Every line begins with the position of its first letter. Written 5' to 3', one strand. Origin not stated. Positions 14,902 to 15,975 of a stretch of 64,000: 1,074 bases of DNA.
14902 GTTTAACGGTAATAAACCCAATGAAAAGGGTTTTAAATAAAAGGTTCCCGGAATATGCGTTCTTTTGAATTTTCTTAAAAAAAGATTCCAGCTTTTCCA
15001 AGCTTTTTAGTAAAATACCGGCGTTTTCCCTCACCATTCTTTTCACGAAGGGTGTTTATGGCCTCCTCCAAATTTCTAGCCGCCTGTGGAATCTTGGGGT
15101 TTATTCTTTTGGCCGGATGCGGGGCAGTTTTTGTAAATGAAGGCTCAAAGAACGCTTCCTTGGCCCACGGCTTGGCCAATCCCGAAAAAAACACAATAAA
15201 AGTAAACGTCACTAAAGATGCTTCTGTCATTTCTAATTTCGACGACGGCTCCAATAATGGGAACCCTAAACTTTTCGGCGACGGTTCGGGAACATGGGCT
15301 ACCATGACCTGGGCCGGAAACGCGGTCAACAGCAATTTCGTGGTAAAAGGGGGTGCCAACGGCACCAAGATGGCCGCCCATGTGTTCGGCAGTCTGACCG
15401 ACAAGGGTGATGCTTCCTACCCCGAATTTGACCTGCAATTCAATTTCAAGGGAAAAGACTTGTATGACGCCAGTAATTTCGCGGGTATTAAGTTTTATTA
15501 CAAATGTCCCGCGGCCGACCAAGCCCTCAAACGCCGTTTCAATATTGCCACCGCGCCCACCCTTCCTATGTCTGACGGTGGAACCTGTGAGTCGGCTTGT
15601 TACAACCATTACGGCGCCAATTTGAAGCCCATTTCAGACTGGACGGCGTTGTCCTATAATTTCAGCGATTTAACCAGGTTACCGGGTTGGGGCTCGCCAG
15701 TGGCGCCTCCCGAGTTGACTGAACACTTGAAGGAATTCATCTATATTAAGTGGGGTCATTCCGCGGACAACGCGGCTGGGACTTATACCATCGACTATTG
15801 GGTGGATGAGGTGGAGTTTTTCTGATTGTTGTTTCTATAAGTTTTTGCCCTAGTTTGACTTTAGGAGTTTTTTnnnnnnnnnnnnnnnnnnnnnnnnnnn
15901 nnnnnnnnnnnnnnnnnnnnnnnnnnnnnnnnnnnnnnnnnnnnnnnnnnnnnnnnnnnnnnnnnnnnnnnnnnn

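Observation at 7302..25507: Four-member family of CBM-like proteins sharing a C-terminal FWVDD(I/V)EFF motif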

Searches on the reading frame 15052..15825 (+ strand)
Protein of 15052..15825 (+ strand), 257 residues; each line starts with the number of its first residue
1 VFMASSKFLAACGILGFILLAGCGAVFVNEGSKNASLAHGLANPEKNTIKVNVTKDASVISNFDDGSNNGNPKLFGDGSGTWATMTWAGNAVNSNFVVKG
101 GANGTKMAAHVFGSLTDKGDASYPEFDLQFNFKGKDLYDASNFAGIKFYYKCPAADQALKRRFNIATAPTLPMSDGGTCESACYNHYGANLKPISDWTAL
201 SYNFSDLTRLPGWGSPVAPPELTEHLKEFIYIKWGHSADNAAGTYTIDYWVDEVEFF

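Call 8: search_protein_families(library=pfam, proteins=[window:15052-15825:+], max_evalue=1)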
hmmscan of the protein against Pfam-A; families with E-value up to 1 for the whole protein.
window:15052-15825:+ (257 aa): 1 family
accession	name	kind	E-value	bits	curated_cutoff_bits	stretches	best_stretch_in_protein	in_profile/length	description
PF18938.6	aRib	-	0.35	11.2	27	1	42-69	33-60/71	Atypical Rib domain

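Call 18: find_homologous_proteins(query=window:15052-15825:+)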
Query window:15052-15825:+ (257 aa): 109 proteins with E <= 0.001 among 546 candidates.
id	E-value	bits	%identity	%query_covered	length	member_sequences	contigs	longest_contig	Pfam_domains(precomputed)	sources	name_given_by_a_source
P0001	1.0e-172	591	100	99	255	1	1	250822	-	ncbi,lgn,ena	-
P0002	3.9e-146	503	84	99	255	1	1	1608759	-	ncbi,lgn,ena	-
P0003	9.6e-117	407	72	93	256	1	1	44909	-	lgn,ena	-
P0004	5.4e-114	398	68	97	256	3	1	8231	-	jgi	jgi:hypothetical protein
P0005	2.8e-105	369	63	99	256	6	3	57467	-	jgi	jgi:hypothetical protein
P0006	1.1e-104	367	65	92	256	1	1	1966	-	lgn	-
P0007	1.1e-103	364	64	99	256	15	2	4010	-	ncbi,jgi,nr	ncbi:MAG TPA: hypothetical protein VK859_13495 [bacterium]|jgi:hypothetical protein|nr:hypothetical 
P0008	6.8e-103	362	61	99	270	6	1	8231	-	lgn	-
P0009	3.3e-102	359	61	99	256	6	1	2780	-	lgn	-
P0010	5.9e-102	359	63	95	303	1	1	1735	-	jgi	jgi:hypothetical protein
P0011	1.3e-101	357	64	99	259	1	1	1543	-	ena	-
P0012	1.3e-101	357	62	99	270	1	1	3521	-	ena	-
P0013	2.3e-101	357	63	95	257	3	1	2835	-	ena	-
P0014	5.6e-101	355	64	92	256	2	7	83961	-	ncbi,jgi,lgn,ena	-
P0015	6.3e-101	355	63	95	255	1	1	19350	-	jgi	jgi:hypothetical protein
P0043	1.6e-92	328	55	98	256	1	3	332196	-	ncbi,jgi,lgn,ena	jgi:hypothetical protein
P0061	4.8e-89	316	56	93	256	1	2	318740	-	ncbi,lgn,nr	ncbi:MAG TPA: hypothetical protein VHE12_11920 [bacterium]|nr:hypothetical protein [bacterium]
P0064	1.9e-88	314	57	95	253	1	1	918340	-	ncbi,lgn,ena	-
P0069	2.3e-87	311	58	95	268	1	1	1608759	-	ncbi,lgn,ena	-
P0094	9.3e-79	282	57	89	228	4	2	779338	-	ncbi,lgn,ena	-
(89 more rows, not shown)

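Call 19: search_protein_families(library=ncbifam, proteins=[window:15052-15825:+], max_evalue=0.1)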
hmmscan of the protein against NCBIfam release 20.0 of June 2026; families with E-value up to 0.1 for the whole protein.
window:15052-15825:+ (257 aa): 0 families

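Call 20: find_related_loci(query=window:15052-15825:+, collection=genome_contigs, flank=10000)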
Query window:15052-15825:+ (257 aa) in genome_contigs; peptide patterns used: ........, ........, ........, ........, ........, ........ (x = any residue, [..] = any of these).
184 stretches matched a pattern; 2 encode a relative of the query (tblastn E <= 1e-3); 2 distinct loci.
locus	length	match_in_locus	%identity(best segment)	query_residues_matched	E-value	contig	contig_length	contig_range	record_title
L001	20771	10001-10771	84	1-257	7e-146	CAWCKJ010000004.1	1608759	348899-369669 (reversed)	MAG: candidate division FCPU426 bacterium isolate MFD01231.bin.1.41 genome assembly, contig: contig_18727, whole genome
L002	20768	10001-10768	65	3-257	1e-111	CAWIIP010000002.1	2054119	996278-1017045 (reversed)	MAG: uncultured proteobacterium isolate MFD09286.bin.2.44 genome assembly, contig: contig_44388, whole genome shotgun se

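Call 27: search_solved_structures(query=A2, max_evalue=10)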
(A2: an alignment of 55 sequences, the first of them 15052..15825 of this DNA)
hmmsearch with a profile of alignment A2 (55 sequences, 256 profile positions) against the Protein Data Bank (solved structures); distinct sequences matched with E-value up to 10: 2.
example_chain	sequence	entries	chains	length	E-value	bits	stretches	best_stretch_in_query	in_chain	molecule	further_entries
5i8l_A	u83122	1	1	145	0.59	12.6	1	33-126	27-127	Lysozyme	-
5hea_A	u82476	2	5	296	0.61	12.5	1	122-167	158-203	Putative glycosyltransferase (GalT1)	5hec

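Call 36: predict_structure(alignment_id=A2)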
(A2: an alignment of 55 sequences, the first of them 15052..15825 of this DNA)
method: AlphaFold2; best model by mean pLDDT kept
length: 257 residues; sequences in the alignment: 55
mean_pLDDT: 88.4   pTM: 0.78
mean pLDDT of the five models: 88.4, 87.0, 86.9, 86.8, 86.5
residues with pLDDT >= 90: 196; 70-90: 17; 50-70: 36; < 50: 8
segments of 3 or more residues with pLDDT < 50: 1-4
pLDDT, mean of each block of 10 residues (from residue 1): 55 69 54 50 63 94 96 88 96 96 96 97 96 90 97 98 98 95 96 98 97 92 97 97 98 98
secondary structure, 60 per line:
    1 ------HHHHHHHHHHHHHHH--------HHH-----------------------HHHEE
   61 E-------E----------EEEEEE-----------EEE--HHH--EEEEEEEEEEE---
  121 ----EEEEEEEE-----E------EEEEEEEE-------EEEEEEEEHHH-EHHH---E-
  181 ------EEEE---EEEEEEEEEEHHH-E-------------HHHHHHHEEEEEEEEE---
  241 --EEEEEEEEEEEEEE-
elements in order: H7-21 E59-61 E80-85 E97-99 E107-117 E125-132 E145-152 E160-167 E187-190 E194-203 H222-228 E229-237 E243-256

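Call 38: search_protein_representatives(alignment_id=A2)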
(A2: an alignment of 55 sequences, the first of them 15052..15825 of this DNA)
Query: 55 sequences, 256 profile positions. Proteins with E-value up to 0.001 (for the whole library): 1819; up to 1e-10: 414; up to 1e-30: 56. The best 150 are listed.
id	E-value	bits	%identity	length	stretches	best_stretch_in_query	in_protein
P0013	5.0e-118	409.4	-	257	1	6-256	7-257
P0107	9.3e-70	251.2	-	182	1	1-181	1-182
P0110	3.7e-66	239.4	-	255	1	25-256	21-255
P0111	7.0e-59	215.5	-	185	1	9-174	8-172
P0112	6.4e-56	205.8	-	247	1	54-256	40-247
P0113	8.8e-54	198.8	-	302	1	19-256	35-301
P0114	6.2e-51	189.5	-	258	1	53-256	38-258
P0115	9.5e-51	188.9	-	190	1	79-256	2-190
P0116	5.1e-50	186.5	-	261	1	50-256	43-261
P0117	1.5e-49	185.0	-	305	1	8-256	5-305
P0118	1.8e-48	181.4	-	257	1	15-256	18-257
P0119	3.0e-48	180.7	-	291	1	51-256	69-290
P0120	4.9e-48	180.0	-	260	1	51-256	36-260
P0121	5.2e-47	176.6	-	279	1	49-255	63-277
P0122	3.1e-46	174.1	-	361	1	48-256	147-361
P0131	1.5e-42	162.0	-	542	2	50-256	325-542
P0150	3.0e-36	141.4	-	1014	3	97-256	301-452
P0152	1.1e-35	139.5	-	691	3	48-255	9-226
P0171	2.3e-29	118.8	-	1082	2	48-256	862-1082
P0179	2.4e-27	112.2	-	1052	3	54-256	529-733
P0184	4.5e-26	108.0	-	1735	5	76-255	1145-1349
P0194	1.3e-23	100.0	-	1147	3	50-255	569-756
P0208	3.9e-21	91.8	-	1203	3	92-256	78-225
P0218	2.9e-19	85.7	-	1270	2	48-256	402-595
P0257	8.7e-16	74.3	-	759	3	53-256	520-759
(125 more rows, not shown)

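Call 41: search_protein_families(library=pfam, proteins=[P0150, P0152, P0171, P0179, P0184, P0194, P0208, P0218, P0257], max_evalue=0.01)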
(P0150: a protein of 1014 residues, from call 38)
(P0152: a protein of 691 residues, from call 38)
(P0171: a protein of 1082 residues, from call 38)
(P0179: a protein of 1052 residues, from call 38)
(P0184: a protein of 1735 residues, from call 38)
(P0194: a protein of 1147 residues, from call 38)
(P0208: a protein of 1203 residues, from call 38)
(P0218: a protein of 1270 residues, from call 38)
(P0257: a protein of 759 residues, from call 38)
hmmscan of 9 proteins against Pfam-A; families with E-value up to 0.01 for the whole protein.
P0150 (1014 aa): 7 families
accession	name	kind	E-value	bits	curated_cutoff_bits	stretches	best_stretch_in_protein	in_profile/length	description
PF08547.18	CIA30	-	1.6e-17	64.5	24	3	344-408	61-121/157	Complex I intermediate-associated protein 30 (CIA30)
PF03425.19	CBM_11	-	2.6e-15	57.4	27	2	344-425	73-156/182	Carbohydrate binding domain (family 11)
PF09044.15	Kp4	-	2e-07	31.6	27.8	0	694-728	80-113/125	Kp4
PF06742.16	DUF1214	-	3.4e-07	31.2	25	0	371-396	8-38/112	Protein of unknown function (DUF1214)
PF13860.13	FlgD_ig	-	0.0016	18.9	27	0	936-997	14-76/79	FlgD Ig-like domain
PF22451.2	NirdL-like_HTH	-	0.006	16.6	27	0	656-678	15-37/47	Siroheme decarboxylase NirDL-like HTH domain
PF07705.17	CARDB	-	0.0064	17.1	22.7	0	772-857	2-79/101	CARDB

P0152 (691 aa): 0 families

P0171 (1082 aa): 1 family
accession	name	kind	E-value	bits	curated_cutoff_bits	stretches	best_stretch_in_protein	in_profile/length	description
PF13115.11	YtkA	-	0.0051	17.9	25.9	0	409-448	4-42/85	YtkA-like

P0179 (1052 aa): 2 families
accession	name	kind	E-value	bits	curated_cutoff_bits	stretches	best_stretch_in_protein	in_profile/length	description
PF21582.3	CBM30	-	2.6e-06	27.9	27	1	429-481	116-167/170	Carbohydrate binding domain 30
PF08547.18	CIA30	-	0.0017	18.8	24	0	593-725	48-155/157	Complex I intermediate-associated protein 30 (CIA30)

P0184 (1735 aa): 1 family
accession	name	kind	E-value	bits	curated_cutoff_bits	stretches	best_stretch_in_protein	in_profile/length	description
PF13860.13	FlgD_ig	-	4.4e-05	23.8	27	1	1659-1718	12-76/79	FlgD Ig-like domain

P0194 (1147 aa): 1 family
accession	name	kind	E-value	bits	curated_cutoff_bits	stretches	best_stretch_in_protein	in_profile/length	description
PF10058.14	Zn_ribbon_10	-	0.006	16.7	24.2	0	1073-1083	24-34/54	ER junction formation factor lunapark, zinc ribbon finger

P0208 (1203 aa): 3 families
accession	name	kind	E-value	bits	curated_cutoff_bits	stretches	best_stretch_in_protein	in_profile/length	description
PF08547.18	CIA30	-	1.8e-29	103.2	24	3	310-416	35-134/157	Complex I intermediate-associated protein 30 (CIA30)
PF03425.19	CBM_11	-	1.1e-17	65.1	27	3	287-444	28-181/182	Carbohydrate binding domain (family 11)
PF23437.1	DUF7122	-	0.002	18.9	27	0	116-155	40-79/81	Family of unknown function (DUF7122)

P0218 (1270 aa): 3 families
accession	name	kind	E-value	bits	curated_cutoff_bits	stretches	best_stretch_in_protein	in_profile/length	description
PF01270.23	Glyco_hydro_8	-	7.2e-47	160.5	24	1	32-383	2-338/341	Glycosyl hydrolases family 8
PF08547.18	CIA30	-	3.1e-09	37.5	24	1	681-793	34-142/157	Complex I intermediate-associated protein 30 (CIA30)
PF13585.12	CHU_C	-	0.0028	18.2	27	0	1192-1262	17-83/86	CHU_C Type IX secretion signal domain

P0257 (759 aa): 0 families

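Call 61: find_encoding_contigs(protein=P0043, flank=10000, max_places=2)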
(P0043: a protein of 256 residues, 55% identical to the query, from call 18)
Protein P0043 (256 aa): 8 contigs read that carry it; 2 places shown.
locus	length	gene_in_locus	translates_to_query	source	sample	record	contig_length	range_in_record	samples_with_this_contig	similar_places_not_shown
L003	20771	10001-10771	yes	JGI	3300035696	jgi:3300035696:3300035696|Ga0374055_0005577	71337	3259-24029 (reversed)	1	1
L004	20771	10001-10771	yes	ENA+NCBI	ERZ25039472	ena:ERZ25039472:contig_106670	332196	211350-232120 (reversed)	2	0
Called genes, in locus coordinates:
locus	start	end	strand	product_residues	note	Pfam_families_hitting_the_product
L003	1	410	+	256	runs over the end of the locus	PF01887:SAM_HAT_N, PF20257:SAM_HAT_C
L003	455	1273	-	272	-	PF00459:Inositol_P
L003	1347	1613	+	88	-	-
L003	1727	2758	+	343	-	PF00356:LacI, PF00532:Peripla_BP_1, PF13407:Peripla_BP_4, PF13377:Peripla_BP_3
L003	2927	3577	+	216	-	-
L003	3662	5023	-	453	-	-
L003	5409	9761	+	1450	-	PF01938:TRAM, PF05958:tRNA_U5-meth_tr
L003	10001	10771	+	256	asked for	-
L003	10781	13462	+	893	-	-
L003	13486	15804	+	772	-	-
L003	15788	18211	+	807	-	-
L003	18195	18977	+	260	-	-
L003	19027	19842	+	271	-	-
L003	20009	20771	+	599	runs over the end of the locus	PF00009:GTP_EFTU, PF03144:GTP_EFTU_D2, PF00679:EFG_C, PF06421:LepA_C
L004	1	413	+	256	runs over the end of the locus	PF01887:SAM_HAT_N, PF20257:SAM_HAT_C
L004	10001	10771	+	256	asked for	-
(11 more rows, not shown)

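Call 62: find_encoding_contigs(protein=P0069, flank=10000, max_places=1)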
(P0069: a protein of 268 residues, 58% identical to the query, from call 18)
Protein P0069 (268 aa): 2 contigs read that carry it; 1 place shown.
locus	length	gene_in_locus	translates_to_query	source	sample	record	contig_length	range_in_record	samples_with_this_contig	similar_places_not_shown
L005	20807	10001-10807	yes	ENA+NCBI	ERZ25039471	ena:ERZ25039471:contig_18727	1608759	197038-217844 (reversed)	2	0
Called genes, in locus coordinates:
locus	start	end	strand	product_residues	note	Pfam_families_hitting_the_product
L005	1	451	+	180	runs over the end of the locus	-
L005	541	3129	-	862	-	PF12891:Glyco_hydro_44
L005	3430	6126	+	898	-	PF13364:BetaGal_ABD2 (faint), PF22666:Glyco_hydro_2_N2, PF02837:Glyco_hydro_2_N, PF00703:Glyco_hydro_2, PF02836:Glyco_hydro_2_C, PF16355:DUF4982, PF18565:Glyco_hydro2_C5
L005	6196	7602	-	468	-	-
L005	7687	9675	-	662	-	PF00754:F5_F8_type_C, PF22633:F5_F8_type_C_2, PF22848:ASD1_dom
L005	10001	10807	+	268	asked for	-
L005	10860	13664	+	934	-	PF07719:TPR_2 (faint), PF13174:TPR_6 (faint)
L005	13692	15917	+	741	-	-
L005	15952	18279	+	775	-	-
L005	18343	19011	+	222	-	-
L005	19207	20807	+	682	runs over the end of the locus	-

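Call 63: find_encoding_contigs(protein=P0110, flank=10000, max_places=2)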
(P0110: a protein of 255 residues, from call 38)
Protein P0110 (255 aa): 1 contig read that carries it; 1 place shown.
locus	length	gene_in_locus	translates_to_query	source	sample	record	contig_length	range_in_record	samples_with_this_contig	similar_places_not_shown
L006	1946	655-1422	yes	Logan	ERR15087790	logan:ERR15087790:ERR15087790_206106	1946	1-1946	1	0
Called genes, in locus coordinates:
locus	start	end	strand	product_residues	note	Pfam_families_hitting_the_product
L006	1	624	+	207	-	?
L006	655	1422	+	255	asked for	-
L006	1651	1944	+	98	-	?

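Call 64: find_encoding_contigs(protein=P0061, flank=10000, max_places=1)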
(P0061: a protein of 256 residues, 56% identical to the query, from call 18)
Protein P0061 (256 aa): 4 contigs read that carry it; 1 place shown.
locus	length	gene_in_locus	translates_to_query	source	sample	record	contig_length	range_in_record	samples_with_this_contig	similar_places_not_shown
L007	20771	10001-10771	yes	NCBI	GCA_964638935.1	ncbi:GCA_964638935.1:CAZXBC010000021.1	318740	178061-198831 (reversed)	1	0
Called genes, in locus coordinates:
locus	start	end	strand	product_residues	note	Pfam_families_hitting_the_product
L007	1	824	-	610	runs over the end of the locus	PF03629:SASA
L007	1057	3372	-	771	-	PF13802:Gal_mutarotas_2, PF01055:Glyco_hydro_31_2nd, PF21365:Glyco_hydro_31_3rd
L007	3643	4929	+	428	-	PF01547:SBP_bac_1, PF13416:SBP_bac_8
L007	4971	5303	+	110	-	-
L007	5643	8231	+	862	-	PF12891:Glyco_hydro_44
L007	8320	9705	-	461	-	-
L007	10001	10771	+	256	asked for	-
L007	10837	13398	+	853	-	-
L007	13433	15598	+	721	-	-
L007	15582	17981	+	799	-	-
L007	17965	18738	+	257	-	-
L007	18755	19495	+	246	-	-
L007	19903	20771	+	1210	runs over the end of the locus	PF13860:FlgD_ig (faint)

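Call 65: find_encoding_contigs(protein=P0064, flank=10000, max_places=1)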
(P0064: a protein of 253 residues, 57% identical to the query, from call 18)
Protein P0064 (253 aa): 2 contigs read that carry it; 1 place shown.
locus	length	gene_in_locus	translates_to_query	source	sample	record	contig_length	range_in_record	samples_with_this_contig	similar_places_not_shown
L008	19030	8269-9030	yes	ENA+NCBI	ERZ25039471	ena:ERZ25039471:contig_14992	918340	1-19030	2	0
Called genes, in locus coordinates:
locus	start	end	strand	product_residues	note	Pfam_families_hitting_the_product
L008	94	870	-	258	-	PF13481:AAA_25 (faint), PF01695:IstB_IS21, PF00308:Bac_DnaA (weak), PF13191:AAA_16 (faint), PF00004:AAA (weak)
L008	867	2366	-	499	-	PF22483:Mu-transpos_C_2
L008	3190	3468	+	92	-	-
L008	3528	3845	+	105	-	-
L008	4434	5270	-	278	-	PF13276:HTH_21, PF00665:rve, PF13683:rve_3, PF13333:rve_2 (weak)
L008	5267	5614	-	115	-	PF01527:HTH_Tnp_1, PF13518:HTH_28 (weak)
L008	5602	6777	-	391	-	PF14294:DUF4372, PF01609:DDE_Tnp_1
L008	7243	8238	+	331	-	PF13860:FlgD_ig (faint)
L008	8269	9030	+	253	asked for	-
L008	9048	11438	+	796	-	-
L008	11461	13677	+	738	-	-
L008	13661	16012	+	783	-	-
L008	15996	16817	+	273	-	-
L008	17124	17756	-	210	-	PF00730:HhH-GPD, PF00633:HHH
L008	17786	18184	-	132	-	PF13470:PIN_3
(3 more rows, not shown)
